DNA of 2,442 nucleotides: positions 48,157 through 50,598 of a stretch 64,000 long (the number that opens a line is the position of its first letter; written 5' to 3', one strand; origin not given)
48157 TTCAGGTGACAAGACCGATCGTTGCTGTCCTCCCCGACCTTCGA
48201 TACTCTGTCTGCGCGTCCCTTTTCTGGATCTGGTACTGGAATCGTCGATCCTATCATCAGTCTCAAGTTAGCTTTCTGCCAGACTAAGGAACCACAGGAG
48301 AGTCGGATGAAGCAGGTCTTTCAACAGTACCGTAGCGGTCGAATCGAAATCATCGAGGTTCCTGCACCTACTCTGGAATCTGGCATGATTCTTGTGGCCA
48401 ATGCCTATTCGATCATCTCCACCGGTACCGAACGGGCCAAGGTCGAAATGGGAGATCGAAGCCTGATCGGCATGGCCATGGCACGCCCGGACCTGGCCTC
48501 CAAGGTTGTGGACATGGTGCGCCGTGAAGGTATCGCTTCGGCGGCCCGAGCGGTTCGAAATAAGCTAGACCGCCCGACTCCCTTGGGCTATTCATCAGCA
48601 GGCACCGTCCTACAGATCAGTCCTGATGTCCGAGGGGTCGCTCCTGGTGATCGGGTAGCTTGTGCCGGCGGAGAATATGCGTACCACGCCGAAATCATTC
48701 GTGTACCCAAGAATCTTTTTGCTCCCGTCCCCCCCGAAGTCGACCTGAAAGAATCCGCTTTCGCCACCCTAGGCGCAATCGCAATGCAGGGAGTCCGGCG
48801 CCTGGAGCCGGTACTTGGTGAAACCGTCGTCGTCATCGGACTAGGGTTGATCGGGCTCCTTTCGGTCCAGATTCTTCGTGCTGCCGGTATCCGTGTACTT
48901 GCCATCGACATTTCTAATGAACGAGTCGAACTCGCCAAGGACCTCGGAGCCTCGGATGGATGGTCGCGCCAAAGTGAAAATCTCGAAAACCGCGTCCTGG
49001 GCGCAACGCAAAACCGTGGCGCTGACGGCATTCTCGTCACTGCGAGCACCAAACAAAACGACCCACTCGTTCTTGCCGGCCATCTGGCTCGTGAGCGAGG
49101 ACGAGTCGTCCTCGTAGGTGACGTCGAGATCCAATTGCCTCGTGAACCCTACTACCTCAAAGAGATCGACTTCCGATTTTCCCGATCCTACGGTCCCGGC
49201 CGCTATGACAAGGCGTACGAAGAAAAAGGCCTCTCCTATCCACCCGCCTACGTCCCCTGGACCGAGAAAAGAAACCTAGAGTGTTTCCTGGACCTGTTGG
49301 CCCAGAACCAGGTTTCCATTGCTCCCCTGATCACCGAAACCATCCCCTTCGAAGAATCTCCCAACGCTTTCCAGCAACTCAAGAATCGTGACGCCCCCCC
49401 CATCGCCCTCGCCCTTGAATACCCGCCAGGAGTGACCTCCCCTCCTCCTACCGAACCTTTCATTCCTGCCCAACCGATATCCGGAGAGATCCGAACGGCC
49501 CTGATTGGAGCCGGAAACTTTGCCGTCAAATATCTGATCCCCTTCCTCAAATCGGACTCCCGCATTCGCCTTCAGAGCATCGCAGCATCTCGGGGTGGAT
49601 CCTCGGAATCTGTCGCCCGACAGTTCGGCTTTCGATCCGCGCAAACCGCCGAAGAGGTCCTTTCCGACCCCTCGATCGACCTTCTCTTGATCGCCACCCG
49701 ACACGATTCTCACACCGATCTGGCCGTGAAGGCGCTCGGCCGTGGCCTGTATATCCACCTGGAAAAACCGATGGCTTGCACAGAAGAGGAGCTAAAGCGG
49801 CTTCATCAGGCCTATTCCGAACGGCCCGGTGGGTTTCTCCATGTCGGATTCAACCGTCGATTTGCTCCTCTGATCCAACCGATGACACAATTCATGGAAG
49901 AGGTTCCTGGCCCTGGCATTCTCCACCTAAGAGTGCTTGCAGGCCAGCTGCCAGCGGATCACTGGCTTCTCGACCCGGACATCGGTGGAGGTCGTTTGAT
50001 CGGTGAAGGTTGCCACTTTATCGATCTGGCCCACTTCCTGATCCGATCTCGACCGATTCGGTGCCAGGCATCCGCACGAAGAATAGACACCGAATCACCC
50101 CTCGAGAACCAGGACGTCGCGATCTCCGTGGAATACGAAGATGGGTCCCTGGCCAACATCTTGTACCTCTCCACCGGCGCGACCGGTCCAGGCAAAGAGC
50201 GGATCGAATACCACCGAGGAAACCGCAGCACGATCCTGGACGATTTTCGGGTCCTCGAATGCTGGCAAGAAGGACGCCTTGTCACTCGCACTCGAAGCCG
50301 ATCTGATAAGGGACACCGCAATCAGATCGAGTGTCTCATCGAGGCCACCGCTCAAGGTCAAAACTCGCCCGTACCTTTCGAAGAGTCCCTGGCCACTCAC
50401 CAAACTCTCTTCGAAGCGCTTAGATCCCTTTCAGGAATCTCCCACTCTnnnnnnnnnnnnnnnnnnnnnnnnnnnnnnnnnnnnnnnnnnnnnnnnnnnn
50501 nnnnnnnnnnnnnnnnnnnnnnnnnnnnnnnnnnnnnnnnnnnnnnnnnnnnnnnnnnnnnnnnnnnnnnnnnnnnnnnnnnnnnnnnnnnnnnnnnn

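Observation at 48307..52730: Bi-domain (MDR + Gfo/Idh/MocA) oxidoreductase coupled to a 760-aa fusion with GT-B-like C-terminus: candidate sugar-modifying module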

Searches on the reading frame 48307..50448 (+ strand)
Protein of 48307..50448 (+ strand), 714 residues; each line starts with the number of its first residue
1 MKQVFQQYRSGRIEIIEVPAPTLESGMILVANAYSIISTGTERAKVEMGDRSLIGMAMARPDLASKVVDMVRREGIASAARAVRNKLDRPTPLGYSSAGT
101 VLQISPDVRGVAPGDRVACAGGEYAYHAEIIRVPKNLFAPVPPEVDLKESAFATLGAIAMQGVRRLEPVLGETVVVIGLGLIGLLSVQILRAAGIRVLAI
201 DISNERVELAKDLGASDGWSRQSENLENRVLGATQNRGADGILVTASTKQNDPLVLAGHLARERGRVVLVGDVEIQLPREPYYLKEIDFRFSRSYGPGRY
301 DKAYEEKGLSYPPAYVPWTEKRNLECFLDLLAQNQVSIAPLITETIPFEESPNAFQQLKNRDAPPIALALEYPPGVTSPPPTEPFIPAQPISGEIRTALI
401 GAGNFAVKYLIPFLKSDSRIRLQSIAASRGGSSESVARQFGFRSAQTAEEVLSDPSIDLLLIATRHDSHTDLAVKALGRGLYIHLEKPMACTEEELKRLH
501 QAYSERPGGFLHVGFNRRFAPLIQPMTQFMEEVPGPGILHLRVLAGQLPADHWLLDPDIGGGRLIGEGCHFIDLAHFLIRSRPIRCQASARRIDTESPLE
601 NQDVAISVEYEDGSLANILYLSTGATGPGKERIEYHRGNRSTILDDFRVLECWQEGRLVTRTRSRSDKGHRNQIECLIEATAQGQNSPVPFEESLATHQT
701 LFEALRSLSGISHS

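Call 6: search_protein_families(library=pfam, proteins=[window:48307-50448:+], max_evalue=0.1)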
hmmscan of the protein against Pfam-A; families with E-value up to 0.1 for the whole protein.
window:48307-50448:+ (714 aa): 15 families
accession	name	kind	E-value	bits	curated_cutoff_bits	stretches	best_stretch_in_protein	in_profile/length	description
PF01408.29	GFO_IDH_MocA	-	1.7e-21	77.5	24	1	395-506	1-112/120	Oxidoreductase family, NAD-binding Rossmann fold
PF00107.32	ADH_zinc_N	-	1.1e-14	54.9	31.8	1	182-303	2-123/129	Zinc-binding dehydrogenase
PF22725.1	GFO_IDH_MocA_C3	-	1.3e-08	35.3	27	1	549-628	29-109/124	GFO/IDH/MocA C-terminal domain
PF02894.22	GFO_IDH_MocA_C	-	0.0003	21.1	22.9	1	549-619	28-100/218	Oxidoreductase family, C-terminal alpha/beta domain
PF03721.20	UDPG_MGDP_dh_N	-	0.0003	20.9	27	1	173-210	2-39/187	UDP-glucose/GDP-mannose dehydrogenase family, NAD binding domain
PF08240.17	ADH_N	-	0.00064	20.4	23.5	1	85-130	28-91/104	Alcohol dehydrogenase GroES-like domain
PF02254.24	TrkA_N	-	0.00084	20.1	23.8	1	174-249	1-73/116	TrkA-N domain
PF02826.25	2-Hacid_dh_C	-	0.002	18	25.1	1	168-214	33-79/178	D-isomer specific 2-hydroxyacid dehydrogenase, NAD binding domain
PF01262.27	AlaDh_PNT_C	-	0.0027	17.6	23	1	171-231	28-91/214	Alanine dehydrogenase/PNT, C-terminal domain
PF02737.24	3HCDH_N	-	0.0064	16.9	22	1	173-213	1-41/180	3-hydroxyacyl-CoA dehydrogenase, NAD binding domain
PF01494.25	FAD_binding_3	-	0.017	14.8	22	1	173-211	3-41/349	FAD binding domain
PF16912.11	Glu_dehyd_C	-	0.022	14.7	34.9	0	172-216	32-81/211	Glucose dehydrogenase C-terminus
PF21799.2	MurD-like_N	-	0.048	14.4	27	0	173-207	2-36/88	Mur ligase MurD-like, N-terminal domain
PF13602.12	ADH_zinc_N_2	-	0.05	15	27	0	227-361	15-126/134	Zinc-binding dehydrogenase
PF02558.23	ApbA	-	0.089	12.9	22.2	0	174-253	1-81/150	Ketopantoate reductase PanE/ApbA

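Call 7: search_protein_families(library=ncbifam, proteins=[window:48307-50448:+], max_evalue=0.1)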
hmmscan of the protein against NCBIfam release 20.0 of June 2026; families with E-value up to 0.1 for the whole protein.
window:48307-50448:+ (714 aa): 42 families (the best 25 are shown)
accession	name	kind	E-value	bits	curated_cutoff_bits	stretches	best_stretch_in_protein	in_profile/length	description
TIGR04380.1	myo_inos_iolG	equivalog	2.3e-18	66.2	355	1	395-619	2-228/330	inositol 2-dehydrogenase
NF041097.1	keto_inos_dh_IolM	equivalog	4.1e-15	55.3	450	1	171-274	207-314/389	scyllo-inosose 3-dehydrogenase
NF007642.0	PRK10309.1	equivalog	2.8e-14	53.1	550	1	127-274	117-263/347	galactitol-1-phosphate 5-dehydrogenase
NF052479.1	LevoglcsnDh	equivalog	4.8e-14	51.8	650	1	423-599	39-221/386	levoglucosan dehydrogenase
NF003808.0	PRK05396.1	equivalog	1.7e-13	50.1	380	1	127-243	121-237/341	L-threonine 3-dehydrogenase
TIGR00692.1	tdh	equivalog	5.6e-13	48.6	458.35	1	128-247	120-239/340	L-threonine 3-dehydrogenase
TIGR03989.1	Rxyl_3153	subfamily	8.1e-13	48.4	440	1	129-271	143-287/370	NDMA-dependent alcohol dehydrogenase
TIGR02824.1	quinone_pig3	subfamily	8.9e-12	44.6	296.8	1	93-249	61-219/325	putative NAD(P)H quinone oxidoreductase, PIG3 family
NF008607.0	PRK11579.1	subfamily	4.5e-11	42.3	330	1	392-520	2-127/346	oxidoreductase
TIGR03451.1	mycoS_dep_FDH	equivalog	1.4e-10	40.5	512.9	1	169-360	175-348/358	S-(hydroxymethyl)mycothiol dehydrogenase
TIGR03366.1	HpnZ_proposed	hypoth_equivalog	3.7e-10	39.5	328.1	1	138-248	122-232/315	putative phosphonate catabolism associated alcohol dehydrogenase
NF007574.0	PRK10206.1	equivalog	9.9e-10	38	352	1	395-520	3-128/345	oxidoreductase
NF006940.0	PRK09422.1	equivalog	3.8e-09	36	344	1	141-271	131-260/338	alcohol dehydrogenase AdhP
NF041392.1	XylDh_Gfo6_Halo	equivalog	5.4e-09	35.3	350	1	392-616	14-250/350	D-xylose 1-dehydrogenase Gfo6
NF040723.1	UDP-GlcNAcDh_Arch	equivalog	1.3e-08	34.7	450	1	395-596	1-194/302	UDP-N-acetylglucosamine 3-dehydrogenase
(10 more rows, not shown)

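Call 12: search_solved_structures(query=window:48307-50448:+, max_evalue=0.001)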
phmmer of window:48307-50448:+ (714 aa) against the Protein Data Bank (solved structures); distinct sequences matched with E-value up to 0.001: 206 (the best 60 are shown).
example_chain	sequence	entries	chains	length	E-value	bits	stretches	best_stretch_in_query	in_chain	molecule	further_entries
6nor_A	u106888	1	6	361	1.8e-13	53.1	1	397-617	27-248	Putative NAD dependent dehydrogenase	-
6jw6_A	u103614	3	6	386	3.4e-13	52.2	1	392-591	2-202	Dehydrogenase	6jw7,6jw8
3e18_A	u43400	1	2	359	8e-13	51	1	434-585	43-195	oxidoreductase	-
6ktj_A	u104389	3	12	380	3.2e-12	49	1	421-627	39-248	Scyllo-inositol dehydrogenase with L-glucose dehydrogenase activity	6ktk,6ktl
5ya8_A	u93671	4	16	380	3.8e-12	48.7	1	421-627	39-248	Scyllo-inositol dehydrogenase with L-glucose dehydrogenase activity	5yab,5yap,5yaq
5b3t_A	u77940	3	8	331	4.3e-12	48.5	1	392-644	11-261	Biliverdin reductase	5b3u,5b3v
8qc2_A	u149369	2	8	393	6.7e-12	47.9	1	387-591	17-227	Gfo/Idh/MocA family oxidoreductase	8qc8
1ryd_A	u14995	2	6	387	1.2e-11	47.1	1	385-592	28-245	glucose-fructose oxidoreductase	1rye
1ofg_A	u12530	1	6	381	1.2e-11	47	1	385-592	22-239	GLUCOSE-FRUCTOSE OXIDOREDUCTASE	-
1h6a_A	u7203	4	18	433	1.2e-11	47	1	384-592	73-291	PRECURSOR FORM OF GLUCOSE-FRUCTOSE OXIDOREDUCTASE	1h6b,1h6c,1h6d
7xr9_A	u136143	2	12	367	1.7e-11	46.6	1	394-578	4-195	DgpA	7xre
3moi_A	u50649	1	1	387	1.9e-11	46.4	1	411-621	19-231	Probable dehydrogenase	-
4hkt_A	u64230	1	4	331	2.4e-11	46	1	395-650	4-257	Inositol 2-dehydrogenase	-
6a3f_A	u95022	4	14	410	2.7e-11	45.9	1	430-580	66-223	Putative dehydrogenase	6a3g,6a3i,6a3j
3e9m_A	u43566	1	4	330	3.6e-11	45.5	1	400-632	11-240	Oxidoreductase, Gfo/Idh/MocA family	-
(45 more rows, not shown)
